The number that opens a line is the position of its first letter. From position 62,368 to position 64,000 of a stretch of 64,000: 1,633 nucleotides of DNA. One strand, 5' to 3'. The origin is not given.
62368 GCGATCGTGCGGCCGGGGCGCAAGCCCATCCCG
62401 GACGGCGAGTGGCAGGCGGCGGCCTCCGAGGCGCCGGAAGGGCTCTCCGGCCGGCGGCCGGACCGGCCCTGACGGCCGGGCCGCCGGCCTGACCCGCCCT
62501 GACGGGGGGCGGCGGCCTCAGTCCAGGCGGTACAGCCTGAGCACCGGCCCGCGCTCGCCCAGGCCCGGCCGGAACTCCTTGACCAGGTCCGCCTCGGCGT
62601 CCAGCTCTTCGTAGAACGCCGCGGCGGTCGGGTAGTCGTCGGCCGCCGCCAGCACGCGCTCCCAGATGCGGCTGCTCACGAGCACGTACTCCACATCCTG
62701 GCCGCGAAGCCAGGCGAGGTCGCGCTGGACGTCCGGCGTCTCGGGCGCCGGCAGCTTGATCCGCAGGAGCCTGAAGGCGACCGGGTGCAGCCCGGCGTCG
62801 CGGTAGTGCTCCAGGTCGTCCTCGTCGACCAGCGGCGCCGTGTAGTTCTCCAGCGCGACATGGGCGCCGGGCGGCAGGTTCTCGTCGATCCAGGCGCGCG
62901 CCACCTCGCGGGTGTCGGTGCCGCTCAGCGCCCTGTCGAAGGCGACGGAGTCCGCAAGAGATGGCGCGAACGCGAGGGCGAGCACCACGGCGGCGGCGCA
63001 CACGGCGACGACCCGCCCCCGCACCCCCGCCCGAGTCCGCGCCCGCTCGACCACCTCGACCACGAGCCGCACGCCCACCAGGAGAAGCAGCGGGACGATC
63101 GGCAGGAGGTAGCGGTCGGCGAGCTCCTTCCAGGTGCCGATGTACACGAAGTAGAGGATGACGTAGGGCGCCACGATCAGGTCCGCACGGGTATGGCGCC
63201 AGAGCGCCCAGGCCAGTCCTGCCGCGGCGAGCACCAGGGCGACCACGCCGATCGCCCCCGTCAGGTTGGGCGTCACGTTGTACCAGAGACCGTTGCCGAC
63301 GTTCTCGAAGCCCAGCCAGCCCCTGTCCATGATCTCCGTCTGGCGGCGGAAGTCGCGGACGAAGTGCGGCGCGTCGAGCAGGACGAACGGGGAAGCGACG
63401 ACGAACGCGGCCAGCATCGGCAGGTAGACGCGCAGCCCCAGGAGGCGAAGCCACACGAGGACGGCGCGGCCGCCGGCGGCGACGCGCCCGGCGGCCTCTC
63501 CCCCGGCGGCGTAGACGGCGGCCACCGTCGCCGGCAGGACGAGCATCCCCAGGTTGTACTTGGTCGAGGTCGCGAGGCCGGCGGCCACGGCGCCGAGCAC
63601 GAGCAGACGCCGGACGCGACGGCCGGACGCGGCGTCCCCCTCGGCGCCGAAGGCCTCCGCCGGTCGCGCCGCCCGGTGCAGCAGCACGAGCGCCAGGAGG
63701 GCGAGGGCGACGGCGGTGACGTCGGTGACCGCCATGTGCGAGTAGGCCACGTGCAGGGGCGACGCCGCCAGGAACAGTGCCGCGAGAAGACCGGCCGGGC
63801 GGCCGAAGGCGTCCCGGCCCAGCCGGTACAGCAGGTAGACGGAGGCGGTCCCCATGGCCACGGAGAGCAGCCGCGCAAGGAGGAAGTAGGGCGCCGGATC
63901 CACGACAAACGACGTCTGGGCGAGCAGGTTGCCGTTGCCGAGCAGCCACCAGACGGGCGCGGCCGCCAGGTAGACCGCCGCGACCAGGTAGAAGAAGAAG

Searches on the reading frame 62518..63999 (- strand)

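Call 19: search_protein_families(library=pfam, proteins=[window:62518-63999:-])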
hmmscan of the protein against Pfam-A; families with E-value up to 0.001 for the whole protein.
window:62518-63999:- (493 aa): 2 families
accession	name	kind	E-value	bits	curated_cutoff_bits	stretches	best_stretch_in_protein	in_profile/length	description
PF13231.12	PMT_2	-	1.6e-12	48.3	26.1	1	42-164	24-132/160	Dolichyl-phosphate-mannose-protein mannosyltransferase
PF02366.24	PMT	-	2.8e-09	37.3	22.7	1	23-164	64-199/245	Dolichyl-phosphate-mannose-protein mannosyltransferase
